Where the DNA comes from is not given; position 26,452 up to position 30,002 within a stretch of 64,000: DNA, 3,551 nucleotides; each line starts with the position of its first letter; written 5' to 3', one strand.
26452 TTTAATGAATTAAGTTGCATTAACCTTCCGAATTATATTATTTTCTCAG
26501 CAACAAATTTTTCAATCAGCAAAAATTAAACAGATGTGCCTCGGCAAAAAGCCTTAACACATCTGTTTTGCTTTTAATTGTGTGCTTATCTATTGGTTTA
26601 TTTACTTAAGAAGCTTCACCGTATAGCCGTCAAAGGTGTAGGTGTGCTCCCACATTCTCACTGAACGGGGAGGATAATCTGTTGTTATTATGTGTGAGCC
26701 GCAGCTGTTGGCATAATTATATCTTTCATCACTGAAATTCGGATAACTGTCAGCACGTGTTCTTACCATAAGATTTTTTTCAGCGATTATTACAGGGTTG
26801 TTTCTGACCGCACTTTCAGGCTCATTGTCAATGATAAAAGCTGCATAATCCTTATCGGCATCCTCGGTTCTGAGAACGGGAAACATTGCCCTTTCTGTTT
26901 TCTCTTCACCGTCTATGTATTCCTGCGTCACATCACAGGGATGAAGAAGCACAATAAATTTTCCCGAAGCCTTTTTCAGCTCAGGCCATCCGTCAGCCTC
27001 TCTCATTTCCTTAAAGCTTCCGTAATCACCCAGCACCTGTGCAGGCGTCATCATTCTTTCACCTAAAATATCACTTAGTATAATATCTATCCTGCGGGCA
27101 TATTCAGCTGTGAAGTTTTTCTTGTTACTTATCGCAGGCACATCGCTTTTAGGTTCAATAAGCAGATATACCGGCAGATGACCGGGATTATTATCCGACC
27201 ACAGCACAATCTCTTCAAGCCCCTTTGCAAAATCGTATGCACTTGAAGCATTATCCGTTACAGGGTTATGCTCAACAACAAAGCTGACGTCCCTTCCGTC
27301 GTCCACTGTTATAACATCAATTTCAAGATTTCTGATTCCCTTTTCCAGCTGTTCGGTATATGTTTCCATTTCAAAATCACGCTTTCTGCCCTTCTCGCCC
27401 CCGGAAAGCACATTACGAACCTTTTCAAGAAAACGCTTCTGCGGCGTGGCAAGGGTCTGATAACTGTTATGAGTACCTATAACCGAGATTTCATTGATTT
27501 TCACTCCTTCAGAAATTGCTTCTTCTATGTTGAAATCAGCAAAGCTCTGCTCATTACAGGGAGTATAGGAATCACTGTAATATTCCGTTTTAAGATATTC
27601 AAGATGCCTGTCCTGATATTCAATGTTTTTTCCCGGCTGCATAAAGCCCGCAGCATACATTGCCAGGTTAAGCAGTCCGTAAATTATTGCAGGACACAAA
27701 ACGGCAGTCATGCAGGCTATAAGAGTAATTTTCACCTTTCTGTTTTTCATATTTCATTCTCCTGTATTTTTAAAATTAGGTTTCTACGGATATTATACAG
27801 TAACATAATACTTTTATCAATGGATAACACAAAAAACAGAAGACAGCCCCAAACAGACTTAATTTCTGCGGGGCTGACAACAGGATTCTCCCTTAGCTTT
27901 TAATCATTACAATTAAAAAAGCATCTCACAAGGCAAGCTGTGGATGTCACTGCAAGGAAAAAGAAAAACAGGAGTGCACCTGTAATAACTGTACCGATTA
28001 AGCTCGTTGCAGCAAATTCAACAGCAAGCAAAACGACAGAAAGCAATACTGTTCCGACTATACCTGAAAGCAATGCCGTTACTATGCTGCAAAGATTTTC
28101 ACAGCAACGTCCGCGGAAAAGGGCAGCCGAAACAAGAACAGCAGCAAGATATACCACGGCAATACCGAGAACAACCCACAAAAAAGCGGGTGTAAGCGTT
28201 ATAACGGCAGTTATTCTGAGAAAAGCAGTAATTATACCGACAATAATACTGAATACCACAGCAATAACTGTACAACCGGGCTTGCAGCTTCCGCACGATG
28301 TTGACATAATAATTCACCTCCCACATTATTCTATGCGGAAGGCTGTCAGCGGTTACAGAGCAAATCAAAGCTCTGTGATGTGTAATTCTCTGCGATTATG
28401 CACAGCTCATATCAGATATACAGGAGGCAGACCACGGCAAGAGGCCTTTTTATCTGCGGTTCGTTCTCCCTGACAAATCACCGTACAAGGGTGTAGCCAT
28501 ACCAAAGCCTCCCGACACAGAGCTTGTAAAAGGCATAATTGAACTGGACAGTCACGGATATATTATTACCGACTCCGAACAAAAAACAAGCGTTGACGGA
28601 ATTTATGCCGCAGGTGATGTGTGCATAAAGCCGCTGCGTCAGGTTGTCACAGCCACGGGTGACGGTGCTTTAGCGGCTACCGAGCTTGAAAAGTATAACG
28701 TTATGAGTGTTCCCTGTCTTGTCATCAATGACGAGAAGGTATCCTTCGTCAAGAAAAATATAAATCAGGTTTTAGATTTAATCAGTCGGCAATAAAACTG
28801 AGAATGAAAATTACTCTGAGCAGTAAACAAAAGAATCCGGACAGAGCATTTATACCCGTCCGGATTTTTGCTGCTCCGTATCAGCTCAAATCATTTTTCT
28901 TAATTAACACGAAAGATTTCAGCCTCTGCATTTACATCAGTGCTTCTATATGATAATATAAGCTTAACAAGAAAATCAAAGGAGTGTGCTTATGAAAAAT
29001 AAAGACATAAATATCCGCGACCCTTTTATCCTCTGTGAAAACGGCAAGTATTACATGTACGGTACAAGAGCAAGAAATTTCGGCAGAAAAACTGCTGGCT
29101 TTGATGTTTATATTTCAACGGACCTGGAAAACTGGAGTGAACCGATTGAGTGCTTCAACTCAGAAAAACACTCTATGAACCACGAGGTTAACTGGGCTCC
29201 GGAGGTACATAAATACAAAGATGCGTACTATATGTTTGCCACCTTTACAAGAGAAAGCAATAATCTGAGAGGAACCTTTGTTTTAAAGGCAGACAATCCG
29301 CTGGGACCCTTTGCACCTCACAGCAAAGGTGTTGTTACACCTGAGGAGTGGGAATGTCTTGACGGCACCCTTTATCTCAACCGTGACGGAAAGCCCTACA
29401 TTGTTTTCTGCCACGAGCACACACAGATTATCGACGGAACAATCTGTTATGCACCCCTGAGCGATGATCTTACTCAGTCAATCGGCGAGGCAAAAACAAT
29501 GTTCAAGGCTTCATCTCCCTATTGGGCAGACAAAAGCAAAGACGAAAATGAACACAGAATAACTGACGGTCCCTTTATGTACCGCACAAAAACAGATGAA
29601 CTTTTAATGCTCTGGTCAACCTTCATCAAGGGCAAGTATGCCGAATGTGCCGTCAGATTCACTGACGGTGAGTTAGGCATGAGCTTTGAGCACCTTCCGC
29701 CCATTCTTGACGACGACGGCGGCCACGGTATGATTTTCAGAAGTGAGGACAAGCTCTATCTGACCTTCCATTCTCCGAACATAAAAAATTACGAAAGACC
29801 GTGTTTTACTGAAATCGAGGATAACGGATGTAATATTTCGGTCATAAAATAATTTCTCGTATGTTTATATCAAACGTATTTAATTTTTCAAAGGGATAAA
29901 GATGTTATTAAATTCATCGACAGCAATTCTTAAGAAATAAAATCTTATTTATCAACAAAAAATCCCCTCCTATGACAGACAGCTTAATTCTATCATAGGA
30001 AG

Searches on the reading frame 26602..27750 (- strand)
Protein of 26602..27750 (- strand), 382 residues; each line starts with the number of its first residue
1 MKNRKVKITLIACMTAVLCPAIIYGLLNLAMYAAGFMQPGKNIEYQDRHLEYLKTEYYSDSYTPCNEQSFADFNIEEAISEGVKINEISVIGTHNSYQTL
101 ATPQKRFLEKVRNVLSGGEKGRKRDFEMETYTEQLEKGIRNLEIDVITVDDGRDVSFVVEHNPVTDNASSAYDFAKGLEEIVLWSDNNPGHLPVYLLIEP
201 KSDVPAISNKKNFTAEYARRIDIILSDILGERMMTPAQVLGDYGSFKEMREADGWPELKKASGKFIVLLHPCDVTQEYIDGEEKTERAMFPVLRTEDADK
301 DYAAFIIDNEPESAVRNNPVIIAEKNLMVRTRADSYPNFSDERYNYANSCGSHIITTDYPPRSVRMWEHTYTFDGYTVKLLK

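Call 41: search_protein_families(library=pfam, proteins=[window:26602-27750:-], max_evalue=0.001)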
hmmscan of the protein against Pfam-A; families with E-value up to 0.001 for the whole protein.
window:26602-27750:- (382 aa): 2 families
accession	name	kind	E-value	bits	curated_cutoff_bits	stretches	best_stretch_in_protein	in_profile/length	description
PF16670.11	PI-PLC-C1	-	6.6e-42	144.2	29.9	2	160-376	99-322/329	Phosphoinositide phospholipase C, Ca2+-dependent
PF00388.25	PI-PLC-X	-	4.9e-05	23.4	23.1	1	127-267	28-140/144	Phosphatidylinositol-specific phospholipase C, X domain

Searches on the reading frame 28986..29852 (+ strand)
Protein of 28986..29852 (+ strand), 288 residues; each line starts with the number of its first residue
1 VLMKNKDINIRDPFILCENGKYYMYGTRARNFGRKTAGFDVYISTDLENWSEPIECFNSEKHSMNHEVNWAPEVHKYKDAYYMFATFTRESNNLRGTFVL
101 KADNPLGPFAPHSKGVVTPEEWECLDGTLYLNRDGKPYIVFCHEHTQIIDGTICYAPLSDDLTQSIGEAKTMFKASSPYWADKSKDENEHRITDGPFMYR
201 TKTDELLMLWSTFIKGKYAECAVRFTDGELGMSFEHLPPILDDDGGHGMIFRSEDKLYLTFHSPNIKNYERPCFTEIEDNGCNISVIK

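Call 41: search_protein_families(library=pfam, proteins=[window:28986-29852:+], max_evalue=0.001)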
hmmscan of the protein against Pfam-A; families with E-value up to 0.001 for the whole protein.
window:28986-29852:+ (288 aa): 1 family
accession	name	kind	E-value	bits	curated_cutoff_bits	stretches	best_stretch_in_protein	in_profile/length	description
PF04616.20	Glyco_hydro_43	-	2.7e-32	112.7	32.2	1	11-219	11-206/288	Glycosyl hydrolases family 43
